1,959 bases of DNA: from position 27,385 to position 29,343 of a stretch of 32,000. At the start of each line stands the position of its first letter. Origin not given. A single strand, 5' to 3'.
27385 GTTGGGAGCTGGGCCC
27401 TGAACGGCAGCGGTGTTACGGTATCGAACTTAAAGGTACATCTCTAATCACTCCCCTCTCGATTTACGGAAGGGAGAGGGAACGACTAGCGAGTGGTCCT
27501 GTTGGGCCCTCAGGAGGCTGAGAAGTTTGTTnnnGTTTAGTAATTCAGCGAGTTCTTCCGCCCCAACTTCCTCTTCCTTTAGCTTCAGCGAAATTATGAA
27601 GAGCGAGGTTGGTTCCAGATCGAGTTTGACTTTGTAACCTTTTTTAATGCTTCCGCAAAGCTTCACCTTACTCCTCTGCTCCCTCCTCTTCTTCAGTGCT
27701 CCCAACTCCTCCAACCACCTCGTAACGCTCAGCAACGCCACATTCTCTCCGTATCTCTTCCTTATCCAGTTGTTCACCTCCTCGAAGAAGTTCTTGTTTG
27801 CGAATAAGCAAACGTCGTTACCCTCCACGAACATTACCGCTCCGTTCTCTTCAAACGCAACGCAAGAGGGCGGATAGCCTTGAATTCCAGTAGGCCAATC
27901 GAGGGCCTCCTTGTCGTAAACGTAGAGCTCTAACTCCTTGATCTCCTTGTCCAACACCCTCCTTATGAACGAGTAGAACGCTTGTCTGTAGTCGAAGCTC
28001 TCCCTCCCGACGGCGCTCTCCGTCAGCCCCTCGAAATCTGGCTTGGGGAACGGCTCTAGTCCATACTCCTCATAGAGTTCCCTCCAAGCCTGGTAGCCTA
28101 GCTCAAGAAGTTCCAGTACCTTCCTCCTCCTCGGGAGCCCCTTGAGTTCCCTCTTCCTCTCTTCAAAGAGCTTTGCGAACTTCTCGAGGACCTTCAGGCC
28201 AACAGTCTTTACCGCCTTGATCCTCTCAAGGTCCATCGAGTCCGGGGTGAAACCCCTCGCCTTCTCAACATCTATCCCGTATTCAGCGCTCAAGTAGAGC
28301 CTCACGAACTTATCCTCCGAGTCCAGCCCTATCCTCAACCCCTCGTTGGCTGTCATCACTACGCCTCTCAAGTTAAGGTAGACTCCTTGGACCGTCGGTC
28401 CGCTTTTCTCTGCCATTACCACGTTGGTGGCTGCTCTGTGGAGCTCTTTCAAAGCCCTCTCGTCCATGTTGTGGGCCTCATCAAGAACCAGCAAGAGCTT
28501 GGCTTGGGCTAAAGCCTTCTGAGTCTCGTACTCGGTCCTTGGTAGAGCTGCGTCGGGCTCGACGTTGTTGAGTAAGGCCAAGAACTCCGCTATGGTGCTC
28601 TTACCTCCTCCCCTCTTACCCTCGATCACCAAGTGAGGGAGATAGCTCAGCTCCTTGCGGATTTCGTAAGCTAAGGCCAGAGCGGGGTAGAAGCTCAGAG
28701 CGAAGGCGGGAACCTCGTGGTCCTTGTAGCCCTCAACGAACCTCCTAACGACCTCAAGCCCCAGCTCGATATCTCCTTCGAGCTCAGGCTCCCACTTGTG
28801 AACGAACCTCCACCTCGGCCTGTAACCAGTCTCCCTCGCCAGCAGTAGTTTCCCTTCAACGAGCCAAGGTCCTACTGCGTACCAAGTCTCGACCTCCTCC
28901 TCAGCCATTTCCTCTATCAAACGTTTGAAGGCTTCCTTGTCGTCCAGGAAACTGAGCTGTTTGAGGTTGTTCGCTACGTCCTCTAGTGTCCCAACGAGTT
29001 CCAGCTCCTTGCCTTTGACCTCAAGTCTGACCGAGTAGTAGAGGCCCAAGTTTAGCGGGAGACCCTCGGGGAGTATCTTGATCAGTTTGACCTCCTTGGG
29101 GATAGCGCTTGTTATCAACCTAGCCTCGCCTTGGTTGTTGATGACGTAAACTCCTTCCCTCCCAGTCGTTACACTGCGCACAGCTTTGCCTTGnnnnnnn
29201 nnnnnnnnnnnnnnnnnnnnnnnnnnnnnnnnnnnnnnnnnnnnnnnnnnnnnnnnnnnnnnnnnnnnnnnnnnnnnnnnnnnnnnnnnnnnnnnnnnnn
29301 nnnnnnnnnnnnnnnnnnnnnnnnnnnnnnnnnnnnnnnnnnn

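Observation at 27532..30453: Prim-pol plus P-loop helicase fusion replicase of about 970 aa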

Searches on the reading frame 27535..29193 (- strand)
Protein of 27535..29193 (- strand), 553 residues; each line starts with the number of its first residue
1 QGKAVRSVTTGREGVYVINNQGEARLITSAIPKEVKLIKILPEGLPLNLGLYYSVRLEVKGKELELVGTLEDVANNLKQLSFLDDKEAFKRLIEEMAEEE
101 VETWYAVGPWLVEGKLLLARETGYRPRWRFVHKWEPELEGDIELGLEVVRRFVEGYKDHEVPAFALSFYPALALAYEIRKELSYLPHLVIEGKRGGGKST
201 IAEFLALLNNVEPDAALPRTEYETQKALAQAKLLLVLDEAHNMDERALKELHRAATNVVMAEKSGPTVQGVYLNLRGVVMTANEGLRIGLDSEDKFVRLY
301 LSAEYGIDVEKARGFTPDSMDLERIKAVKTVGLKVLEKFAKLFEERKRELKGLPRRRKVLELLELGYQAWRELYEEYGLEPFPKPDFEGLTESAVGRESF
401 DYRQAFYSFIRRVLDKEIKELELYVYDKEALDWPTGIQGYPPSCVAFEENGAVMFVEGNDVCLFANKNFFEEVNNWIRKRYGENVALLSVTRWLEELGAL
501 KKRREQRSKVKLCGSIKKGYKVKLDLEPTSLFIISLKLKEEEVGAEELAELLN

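Call 59: search_solved_structures(query=A5, max_evalue=10, show_alignments=3)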
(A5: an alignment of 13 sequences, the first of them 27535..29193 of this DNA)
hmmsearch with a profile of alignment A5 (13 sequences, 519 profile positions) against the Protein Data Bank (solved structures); distinct sequences matched with E-value up to 10: 10.
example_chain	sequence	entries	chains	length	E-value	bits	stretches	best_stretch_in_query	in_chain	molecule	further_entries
9x6f_A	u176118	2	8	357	0.0035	19.4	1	187-221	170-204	Nicotinamide-nucleotide adenylyltransferase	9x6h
5aj3_O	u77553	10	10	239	0.015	17.3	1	363-425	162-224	MITORIBOSOMAL PROTEIN US15M, MRPS15 | Uncharacterized protein | Mitochondrial ribosomal protein S15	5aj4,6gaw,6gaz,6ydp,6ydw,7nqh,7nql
8oin_AL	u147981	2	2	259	0.019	17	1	363-425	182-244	28S ribosomal protein S15, mitochondrial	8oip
6c2u_A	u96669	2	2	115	0.034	16.2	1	192-235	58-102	phosphate-loop protein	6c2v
9bhw_B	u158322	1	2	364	0.11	14.5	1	188-247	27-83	Neuronal-specific septin-3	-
1nrj_B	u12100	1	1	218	0.15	14.1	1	184-210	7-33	Signal recognition particle receptor beta subunit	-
6j19_A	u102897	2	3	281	0.19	13.7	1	186-210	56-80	ESX-1 secretion system protein EccCb1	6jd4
8vga_A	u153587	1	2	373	0.32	13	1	190-215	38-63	Guanine nucleotide-binding protein alpha subunit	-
6vvo_C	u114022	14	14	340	1.4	10.9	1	157-214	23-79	Replication factor C subunit 5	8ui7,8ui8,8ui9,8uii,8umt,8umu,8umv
2ged_A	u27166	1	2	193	1.5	10.8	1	187-210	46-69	Signal recognition particle receptor beta subunit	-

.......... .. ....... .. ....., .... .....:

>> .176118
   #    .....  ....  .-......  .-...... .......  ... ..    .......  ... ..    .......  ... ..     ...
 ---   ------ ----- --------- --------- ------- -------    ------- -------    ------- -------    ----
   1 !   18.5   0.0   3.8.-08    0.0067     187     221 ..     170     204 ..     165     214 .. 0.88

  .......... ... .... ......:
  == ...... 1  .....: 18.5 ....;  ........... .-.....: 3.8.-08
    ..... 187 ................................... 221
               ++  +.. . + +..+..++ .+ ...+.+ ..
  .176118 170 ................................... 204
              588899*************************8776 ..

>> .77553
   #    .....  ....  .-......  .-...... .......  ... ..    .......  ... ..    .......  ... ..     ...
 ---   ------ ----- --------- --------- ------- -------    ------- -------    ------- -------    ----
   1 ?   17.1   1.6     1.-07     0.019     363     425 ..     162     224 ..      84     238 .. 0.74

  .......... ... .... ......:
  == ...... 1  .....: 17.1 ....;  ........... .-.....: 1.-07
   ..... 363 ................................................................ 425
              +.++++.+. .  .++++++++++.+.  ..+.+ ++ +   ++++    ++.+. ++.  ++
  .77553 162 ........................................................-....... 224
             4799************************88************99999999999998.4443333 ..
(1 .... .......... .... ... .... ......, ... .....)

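Call 60: search_protein_families(library=pfam, alignment_id=A5, max_evalue=0.01)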
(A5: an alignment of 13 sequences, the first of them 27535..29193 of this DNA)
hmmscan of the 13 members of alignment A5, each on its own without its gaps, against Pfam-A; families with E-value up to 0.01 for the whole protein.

A. member 1, window:27535-29193:- (553 aa): 2 families
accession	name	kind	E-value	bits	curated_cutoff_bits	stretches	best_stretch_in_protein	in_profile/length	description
PF19263.5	DUF5906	-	3.4e-05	24.9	27.6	1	191-293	2-110/114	Family of unknown function (DUF5906)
PF13401.12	AAA_22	-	0.00025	21.8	27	0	225-257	77-109/130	AAA domain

B. families by the number of members that match (of 13 scanned): 6 families
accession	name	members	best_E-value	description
PF19263.5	DUF5906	1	3.4e-05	Family of unknown function (DUF5906)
PF13401.12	AAA_22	1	0.00025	AAA domain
PF13476.12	AAA_23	1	0.0017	AAA domain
PF01580.24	FtsK_SpoIIIE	1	0.0043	FtsK/SpoIIIE family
PF16678.12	UBA_HOIP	1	0.0055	HOIP UBA domain pair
PF13555.12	AAA_29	1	0.0092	P-loop containing region of AAA domain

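Call 73: predict_structure(alignment_id=A6)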
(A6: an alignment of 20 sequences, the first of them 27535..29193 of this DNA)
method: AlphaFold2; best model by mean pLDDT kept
length: 553 residues; sequences in the alignment: 20
mean_pLDDT: 82.3   pTM: 0.69
mean pLDDT of the five models: 82.3, 81.7, 81.3, 80.0, 79.9
residues with pLDDT >= 90: 259; 70-90: 192; 50-70: 49; < 50: 53
segments of 3 or more residues with pLDDT < 50: 392-399, 432-437, 501-529, 540-542, 551-553
pLDDT, mean of each block of 10 residues (from residue 1): 74 90 91 92 71 90 89 88 92 92 93 93 85 89 98 94 97 96 94 89 97 84 92 92 86 90 71 93 74 81 86 96 98 98 96 91 98 98 83 43 84 82 75 49 80 80 86 88 73 69 34 36 42 67 49 49
secondary structure, 60 per line:
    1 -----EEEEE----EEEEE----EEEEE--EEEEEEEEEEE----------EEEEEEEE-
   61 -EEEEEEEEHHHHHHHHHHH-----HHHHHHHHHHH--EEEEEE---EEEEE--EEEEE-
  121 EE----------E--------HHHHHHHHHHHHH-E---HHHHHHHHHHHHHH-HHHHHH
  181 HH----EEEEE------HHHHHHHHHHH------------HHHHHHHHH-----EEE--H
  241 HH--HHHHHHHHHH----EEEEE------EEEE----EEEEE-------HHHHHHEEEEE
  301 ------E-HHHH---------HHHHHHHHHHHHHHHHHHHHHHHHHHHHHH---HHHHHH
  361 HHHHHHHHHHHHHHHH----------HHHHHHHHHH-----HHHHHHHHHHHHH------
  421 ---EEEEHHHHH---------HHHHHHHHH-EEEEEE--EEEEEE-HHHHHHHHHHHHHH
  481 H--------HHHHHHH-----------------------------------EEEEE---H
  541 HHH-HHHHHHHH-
elements in order: E6-10 E15-19 E24-28 E31-41 E52-59 E62-69 H70-80 H86-96 E99-104 E108-112 E115-119 H142-154 H160-173 H175-182 E187-191 H198-208 H221-229 E235-237 H245-254 E259-263 E270-273 E278-282 H290-295 E296-300 H309-312 H322-351 H355-376 H387-396 H402-414 E424-427 H428-432 H442-450 E452-457 E460-465 H467-481 H490-496 E532-536 H540-543 H545-552

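Call 77: fold_search(model_id=the predicted structure, library=pdb)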
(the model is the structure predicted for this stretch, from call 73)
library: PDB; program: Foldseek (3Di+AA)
matches with E <= 10: 1069; with E <= 0.001: 172
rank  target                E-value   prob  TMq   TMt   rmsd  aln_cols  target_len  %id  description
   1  5dgk_A                7.4e-13  1.00  0.45  0.47  10.2       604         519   12  SCCmec type IV Cch - active helicase (released 2016-08-24)
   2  5dgk_B                9.3e-13  1.00  0.42  0.45  10.0       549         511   13  SCCmec type IV Cch - active helicase (released 2016-08-24)
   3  8w0e_6                9.6e-07  1.00  0.27  0.26  16.2       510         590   10  Cryo-EM structure of a human MCM2-7 single hexamer on dsDNA (released 2024-10-02)
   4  8x7t_B                1.7e-06  1.00  0.29  0.25  17.6       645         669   12  MCM in the Apo state. (released 2024-01-17)
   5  8x7u_C                3.6e-06  1.00  0.30  0.26  14.7       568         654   13  MCM in complex with dsDNA in presence of ATP. (released 2024-01-17)
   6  8w0f_A                3.6e-06  1.00  0.24  0.20  20.5       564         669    9  Cryo-EM structure of a human MCM2-7 double hexamer on dsDNA (released 2024-10-02)
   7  8x7t_A                5.4e-06  1.00  0.29  0.28  15.1       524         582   14  MCM in the Apo state. (released 2024-01-17)
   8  7v3u_7                7.5e-06  1.00  0.25  0.21  16.9       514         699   12  Cryo-EM structure of MCM double hexamer with structured Mcm4-NSD (released 2022-04-13)
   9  6mii_B                7.9e-06  1.00  0.26  0.25  16.8       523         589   12  Crystal structure of minichromosome maintenance protein MCM/DNA complex (released 2019-07-24)
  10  8w0e_2                7.9e-06  1.00  0.26  0.23  20.4       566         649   10  Cryo-EM structure of a human MCM2-7 single hexamer on dsDNA (released 2024-10-02)
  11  8q67_D                9.9e-06  1.00  0.24  0.23  17.1       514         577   11  Crystal structure of a homohexameric MCM from M. acidophilum (released 2025-03-12)
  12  9nuk_A                1.0e-05  1.00  0.25  0.23  17.6       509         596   12  SsoPfMCM:DNA class 2a from merged particles (released 2026-03-25)
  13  8x7u_A                1.4e-05  1.00  0.27  0.26  13.6       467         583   13  MCM in complex with dsDNA in presence of ATP. (released 2024-01-17)
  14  8q67_C                1.4e-05  1.00  0.24  0.24  16.6       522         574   10  Crystal structure of a homohexameric MCM from M. acidophilum (released 2025-03-12)
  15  7pt6_7                1.5e-05  1.00  0.24  0.20  17.0       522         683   11  Structure of MCM2-7 DH complexed with Cdc7-Dbf4 in the presence of ATPgS, state III (released 2022-06-08)
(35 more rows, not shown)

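Call 95: fold_search(model_id=the predicted structure, library=viral)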
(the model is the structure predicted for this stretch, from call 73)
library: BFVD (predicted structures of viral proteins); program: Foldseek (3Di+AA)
matches with E <= 10: 1076; with E <= 0.001: 137
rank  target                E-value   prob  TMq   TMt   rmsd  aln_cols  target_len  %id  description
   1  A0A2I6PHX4            3.4e-15  1.00  0.51  0.33   9.3       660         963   12  RNA polymerase-binding transcription factor [Pseudomonas phage PMBT3]
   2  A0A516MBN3            4.1e-14  1.00  0.49  0.43   9.6       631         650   13  (no name in the UniProt tables at hand)
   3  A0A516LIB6            5.7e-14  1.00  0.46  0.31  10.7       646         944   11  (no name in the UniProt tables at hand)
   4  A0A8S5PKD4            9.4e-14  1.00  0.39  0.24  13.6       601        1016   12  Replication protein B [Podoviridae sp. ctnCN2]
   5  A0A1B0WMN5            4.9e-13  1.00  0.42  0.29  12.2       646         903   11  Toprim domain-containing protein [Flavobacterium phage 23T]
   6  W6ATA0                6.9e-13  1.00  0.39  0.24  20.6       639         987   12  (no name in the UniProt tables at hand)
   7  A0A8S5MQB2            8.6e-13  1.00  0.38  0.23  15.3       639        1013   13  Replication protein B [Podoviridae sp. ctUS21]
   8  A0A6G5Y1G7            1.6e-12  1.00  0.49  0.30   9.6       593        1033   12  (no name in the UniProt tables at hand)
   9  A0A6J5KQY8            1.7e-12  1.00  0.39  0.27  10.2       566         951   11  DUF927 domain-containing protein [uncultured Caudovirales phage]
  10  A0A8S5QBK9            3.1e-12  1.00  0.48  0.51   8.6       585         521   12  Active helicase ring shaped helicase [Siphoviridae sp. ctyNQ5]
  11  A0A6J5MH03            8.8e-12  1.00  0.47  0.31   9.6       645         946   12  DUF927 domain-containing protein [uncultured Caudovirales phage]
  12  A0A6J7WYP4            2.7e-11  1.00  0.46  0.30  11.7       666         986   12  DUF927 domain-containing protein [uncultured Caudovirales phage]
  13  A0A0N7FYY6            2.7e-11  1.00  0.43  0.29  11.0       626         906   13  (no name in the UniProt tables at hand)
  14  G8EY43                7.0e-10  1.00  0.41  0.34   9.9       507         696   13  Uncharacterized protein [Synechococcus phage S-CAM8]
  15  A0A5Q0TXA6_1          7.8e-10  1.00  0.34  0.25  12.9       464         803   12  DNA polymerase I [uncultured virus]
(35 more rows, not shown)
